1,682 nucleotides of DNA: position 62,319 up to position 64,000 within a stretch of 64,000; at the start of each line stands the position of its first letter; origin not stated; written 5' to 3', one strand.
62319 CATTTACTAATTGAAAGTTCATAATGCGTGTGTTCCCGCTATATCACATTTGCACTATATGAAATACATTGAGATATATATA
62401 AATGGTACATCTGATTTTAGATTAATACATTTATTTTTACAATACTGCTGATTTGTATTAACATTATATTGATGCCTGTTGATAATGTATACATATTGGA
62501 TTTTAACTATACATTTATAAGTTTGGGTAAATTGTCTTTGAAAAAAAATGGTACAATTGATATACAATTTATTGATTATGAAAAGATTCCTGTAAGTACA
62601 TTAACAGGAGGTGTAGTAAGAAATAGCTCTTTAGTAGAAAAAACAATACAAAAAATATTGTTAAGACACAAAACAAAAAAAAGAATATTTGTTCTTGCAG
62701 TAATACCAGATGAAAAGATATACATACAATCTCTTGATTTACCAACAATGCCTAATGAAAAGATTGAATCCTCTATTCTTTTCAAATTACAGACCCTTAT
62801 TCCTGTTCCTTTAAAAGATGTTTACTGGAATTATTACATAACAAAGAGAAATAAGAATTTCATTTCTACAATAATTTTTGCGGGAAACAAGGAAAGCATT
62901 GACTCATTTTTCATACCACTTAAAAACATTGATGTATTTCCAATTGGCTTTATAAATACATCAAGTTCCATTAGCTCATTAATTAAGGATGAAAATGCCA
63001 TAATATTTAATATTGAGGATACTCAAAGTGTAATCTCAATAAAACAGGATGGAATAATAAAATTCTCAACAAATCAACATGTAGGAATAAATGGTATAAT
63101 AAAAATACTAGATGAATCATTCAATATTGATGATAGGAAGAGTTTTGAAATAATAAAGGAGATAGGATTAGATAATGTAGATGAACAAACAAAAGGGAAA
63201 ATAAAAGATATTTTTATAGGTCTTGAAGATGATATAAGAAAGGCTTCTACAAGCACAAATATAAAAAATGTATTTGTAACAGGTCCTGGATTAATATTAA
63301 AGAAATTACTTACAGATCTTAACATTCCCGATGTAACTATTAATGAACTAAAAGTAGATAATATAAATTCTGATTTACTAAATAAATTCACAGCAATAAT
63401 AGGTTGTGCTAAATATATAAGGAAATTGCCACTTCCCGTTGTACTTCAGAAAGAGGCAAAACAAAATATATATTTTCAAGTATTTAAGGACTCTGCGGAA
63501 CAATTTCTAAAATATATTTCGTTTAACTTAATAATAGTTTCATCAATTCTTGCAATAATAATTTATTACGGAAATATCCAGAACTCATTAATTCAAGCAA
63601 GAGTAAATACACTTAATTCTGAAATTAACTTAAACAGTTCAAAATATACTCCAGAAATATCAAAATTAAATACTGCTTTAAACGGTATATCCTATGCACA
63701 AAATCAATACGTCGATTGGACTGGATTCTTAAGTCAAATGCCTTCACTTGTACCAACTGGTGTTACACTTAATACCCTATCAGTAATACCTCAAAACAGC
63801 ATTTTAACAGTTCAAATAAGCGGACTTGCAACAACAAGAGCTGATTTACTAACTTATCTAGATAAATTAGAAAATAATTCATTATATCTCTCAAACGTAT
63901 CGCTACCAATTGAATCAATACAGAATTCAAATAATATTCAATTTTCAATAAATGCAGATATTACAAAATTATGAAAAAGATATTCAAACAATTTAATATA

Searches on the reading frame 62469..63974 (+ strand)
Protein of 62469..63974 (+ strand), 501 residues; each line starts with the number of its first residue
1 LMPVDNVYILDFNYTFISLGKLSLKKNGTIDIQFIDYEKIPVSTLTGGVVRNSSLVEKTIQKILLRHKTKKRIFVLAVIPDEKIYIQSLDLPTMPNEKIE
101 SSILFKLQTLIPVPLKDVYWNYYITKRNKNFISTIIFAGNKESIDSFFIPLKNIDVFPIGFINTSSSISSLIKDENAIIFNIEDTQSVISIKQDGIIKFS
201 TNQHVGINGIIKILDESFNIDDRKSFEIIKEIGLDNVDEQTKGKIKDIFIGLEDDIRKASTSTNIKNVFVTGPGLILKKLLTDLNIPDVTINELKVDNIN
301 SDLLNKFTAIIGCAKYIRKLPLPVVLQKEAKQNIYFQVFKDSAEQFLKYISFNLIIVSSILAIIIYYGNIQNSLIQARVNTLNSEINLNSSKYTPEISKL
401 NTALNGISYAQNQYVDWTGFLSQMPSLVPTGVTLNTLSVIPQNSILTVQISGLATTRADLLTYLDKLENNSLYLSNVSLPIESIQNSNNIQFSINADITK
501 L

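Call 6: search_protein_families(library=pfam, proteins=[window:62469-63974:+], max_evalue=0.01)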
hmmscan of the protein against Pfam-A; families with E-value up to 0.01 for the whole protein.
window:62469-63974:+ (501 aa): 2 families
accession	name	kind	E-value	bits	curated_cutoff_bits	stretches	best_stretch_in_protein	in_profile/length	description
PF05137.18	PilN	-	6.1e-08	33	22.8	1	420-497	2-77/78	Fimbrial assembly protein (PilN)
PF11104.14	PilM_2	-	2.9e-05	23.6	27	1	11-146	3-140/340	Type IV pilus assembly protein PilM;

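Call 16: find_related_loci(query=window:62469-63974:+, collection=genome_contigs, flank=10000)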
Query window:62469-63974:+ (501 aa) in genome_contigs; peptide patterns used: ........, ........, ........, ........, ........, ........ (x = any residue, [..] = any of these).
94 stretches matched a pattern, but none encodes a relative of the query by tblastn (E <= 1e-3).
